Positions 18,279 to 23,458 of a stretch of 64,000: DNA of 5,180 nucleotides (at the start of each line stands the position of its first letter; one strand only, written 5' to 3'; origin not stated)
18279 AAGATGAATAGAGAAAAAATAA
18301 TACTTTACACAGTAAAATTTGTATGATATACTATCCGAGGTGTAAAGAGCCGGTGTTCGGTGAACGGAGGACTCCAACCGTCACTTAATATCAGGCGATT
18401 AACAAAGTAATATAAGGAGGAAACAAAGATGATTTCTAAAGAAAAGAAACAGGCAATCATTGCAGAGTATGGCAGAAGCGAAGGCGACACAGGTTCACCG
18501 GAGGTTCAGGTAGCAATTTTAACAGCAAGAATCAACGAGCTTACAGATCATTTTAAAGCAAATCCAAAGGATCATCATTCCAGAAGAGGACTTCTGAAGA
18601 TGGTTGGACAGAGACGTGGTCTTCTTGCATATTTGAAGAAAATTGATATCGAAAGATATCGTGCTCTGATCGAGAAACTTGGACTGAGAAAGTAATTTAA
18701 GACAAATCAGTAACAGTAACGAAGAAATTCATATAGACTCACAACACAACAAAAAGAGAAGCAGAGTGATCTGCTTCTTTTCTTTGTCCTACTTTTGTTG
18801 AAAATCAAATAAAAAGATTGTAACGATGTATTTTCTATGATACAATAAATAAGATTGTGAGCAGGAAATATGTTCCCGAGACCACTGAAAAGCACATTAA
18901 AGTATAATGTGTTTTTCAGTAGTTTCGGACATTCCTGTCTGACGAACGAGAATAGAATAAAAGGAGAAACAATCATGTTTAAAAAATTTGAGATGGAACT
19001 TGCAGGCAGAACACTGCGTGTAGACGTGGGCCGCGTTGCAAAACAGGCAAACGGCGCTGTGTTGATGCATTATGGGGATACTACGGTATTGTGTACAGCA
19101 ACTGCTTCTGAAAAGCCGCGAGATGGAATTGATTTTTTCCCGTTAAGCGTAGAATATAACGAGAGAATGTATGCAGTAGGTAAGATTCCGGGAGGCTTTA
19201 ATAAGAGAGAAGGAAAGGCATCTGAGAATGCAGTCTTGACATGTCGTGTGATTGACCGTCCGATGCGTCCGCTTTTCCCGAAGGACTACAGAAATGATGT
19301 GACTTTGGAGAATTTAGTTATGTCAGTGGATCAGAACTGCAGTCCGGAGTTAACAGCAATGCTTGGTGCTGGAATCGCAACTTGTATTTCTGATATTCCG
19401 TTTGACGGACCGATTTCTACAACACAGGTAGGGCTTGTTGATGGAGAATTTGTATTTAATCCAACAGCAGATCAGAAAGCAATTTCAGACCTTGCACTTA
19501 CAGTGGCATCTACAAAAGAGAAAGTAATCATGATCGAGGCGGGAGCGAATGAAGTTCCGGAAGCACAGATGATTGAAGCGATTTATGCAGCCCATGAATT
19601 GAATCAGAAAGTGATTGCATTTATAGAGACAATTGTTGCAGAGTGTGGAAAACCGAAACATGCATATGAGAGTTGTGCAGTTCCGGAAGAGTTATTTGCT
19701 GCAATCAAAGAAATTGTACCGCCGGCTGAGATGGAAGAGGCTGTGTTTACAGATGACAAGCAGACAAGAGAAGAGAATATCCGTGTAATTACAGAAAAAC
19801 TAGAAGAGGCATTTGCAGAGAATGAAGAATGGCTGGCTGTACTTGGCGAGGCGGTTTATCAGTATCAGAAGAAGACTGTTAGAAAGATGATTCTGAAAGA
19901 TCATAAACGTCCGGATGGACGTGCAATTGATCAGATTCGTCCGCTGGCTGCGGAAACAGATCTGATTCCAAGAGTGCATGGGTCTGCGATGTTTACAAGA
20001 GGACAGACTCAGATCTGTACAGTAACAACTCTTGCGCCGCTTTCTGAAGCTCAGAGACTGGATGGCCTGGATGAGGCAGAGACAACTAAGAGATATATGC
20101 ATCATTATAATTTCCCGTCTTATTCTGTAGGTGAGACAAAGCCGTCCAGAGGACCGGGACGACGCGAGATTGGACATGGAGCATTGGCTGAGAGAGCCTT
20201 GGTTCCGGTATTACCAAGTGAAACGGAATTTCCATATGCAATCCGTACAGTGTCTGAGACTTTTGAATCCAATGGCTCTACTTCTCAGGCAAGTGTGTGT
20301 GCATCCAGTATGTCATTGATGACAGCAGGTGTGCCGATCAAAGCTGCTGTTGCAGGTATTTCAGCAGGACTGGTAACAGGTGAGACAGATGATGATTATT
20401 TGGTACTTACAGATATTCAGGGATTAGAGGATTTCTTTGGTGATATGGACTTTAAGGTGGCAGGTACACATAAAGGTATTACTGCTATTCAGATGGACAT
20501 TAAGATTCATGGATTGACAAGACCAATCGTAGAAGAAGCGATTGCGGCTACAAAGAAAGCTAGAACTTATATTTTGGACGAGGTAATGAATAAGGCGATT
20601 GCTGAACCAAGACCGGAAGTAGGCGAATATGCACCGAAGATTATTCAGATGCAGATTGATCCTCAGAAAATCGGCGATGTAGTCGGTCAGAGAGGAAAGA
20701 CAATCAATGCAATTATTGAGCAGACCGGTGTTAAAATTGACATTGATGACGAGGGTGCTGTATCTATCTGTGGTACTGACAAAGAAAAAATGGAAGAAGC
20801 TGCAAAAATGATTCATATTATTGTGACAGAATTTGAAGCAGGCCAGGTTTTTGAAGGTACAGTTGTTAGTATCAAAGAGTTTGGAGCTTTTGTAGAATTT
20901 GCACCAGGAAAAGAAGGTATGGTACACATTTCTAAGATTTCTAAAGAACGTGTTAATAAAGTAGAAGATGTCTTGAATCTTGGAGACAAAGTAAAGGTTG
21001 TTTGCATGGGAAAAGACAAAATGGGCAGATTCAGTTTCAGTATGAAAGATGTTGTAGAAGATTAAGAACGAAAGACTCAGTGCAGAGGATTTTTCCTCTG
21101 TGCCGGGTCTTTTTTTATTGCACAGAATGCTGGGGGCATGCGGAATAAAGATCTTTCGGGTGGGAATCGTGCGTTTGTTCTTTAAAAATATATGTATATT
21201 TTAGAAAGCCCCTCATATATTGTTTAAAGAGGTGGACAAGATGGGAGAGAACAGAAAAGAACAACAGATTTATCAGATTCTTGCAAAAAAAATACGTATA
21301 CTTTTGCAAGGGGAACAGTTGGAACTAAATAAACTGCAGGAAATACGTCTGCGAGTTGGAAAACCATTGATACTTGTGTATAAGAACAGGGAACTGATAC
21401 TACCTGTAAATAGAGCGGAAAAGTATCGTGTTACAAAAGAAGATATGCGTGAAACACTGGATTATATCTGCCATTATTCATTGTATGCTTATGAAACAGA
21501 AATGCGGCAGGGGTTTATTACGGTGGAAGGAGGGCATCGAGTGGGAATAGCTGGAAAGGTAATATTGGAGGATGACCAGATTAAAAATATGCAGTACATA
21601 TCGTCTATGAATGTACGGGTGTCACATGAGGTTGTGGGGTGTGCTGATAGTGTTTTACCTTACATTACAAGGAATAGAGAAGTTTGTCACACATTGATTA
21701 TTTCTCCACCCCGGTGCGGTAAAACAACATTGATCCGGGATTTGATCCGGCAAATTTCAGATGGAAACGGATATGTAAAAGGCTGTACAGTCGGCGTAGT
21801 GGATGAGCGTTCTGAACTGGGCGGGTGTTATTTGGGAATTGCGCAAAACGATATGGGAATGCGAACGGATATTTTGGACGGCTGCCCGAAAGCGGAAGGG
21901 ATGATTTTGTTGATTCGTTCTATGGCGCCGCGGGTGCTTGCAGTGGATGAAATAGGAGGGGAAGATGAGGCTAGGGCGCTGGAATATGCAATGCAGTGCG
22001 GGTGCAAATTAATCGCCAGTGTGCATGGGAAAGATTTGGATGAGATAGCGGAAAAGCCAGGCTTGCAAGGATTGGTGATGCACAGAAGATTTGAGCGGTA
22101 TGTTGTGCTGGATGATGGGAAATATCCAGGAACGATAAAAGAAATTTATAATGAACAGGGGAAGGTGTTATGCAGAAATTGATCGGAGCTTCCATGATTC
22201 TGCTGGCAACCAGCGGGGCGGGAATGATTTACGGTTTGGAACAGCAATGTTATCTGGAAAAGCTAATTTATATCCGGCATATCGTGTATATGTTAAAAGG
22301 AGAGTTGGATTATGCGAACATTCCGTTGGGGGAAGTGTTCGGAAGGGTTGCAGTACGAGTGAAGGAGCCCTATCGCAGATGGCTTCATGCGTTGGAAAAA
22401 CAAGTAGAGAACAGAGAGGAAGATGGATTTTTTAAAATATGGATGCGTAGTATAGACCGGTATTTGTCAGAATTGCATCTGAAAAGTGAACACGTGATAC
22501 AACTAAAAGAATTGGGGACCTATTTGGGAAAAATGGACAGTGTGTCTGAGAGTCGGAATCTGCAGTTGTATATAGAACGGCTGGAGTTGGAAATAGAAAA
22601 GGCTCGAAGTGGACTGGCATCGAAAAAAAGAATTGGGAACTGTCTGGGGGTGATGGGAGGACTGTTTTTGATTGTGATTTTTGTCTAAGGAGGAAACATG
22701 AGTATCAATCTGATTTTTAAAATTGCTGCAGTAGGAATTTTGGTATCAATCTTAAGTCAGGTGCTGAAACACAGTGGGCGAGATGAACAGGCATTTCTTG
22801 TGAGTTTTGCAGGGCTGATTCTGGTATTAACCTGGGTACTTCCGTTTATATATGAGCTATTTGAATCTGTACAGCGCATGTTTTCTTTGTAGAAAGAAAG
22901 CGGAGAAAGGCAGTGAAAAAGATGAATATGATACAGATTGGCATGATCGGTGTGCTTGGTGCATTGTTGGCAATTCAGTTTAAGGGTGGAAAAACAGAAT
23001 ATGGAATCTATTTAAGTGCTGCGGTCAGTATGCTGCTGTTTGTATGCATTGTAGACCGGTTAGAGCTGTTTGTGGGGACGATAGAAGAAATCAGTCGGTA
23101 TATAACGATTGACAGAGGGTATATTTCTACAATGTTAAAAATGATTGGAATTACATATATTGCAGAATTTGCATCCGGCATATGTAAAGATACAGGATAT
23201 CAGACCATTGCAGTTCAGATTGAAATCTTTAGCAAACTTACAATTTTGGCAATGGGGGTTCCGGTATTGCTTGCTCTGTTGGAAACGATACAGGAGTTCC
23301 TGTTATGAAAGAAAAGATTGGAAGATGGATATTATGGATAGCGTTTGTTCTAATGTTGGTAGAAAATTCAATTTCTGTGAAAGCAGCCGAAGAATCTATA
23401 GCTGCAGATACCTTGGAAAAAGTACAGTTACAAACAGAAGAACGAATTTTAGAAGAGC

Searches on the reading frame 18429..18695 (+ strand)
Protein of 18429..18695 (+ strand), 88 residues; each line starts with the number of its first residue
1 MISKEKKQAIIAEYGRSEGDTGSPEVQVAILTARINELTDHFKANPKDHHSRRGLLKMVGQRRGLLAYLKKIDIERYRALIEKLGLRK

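Call 55: search_protein_families(library=pfam, proteins=[window:18429-18695:+], max_evalue=0.001)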
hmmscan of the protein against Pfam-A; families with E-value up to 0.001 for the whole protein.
window:18429-18695:+ (88 aa): 1 family
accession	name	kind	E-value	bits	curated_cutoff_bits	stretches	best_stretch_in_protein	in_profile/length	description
PF00312.27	Ribosomal_S15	-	2.3e-40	137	31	1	7-87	1-81/81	Ribosomal protein S15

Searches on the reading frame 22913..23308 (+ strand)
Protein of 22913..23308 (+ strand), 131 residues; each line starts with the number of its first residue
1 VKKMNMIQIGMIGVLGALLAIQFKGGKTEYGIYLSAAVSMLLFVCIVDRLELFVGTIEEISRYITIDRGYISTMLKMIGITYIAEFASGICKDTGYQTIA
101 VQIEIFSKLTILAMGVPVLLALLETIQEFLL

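Call 55: search_protein_families(library=pfam, proteins=[window:22913-23308:+], max_evalue=0.001)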
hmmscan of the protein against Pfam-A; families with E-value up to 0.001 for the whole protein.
window:22913-23308:+ (131 aa): 1 family
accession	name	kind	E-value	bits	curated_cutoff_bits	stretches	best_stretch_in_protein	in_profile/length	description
PF06686.16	SpoIIIAC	-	6.1e-27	94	24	2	74-129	1-56/56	Stage III sporulation protein AC/AD protein family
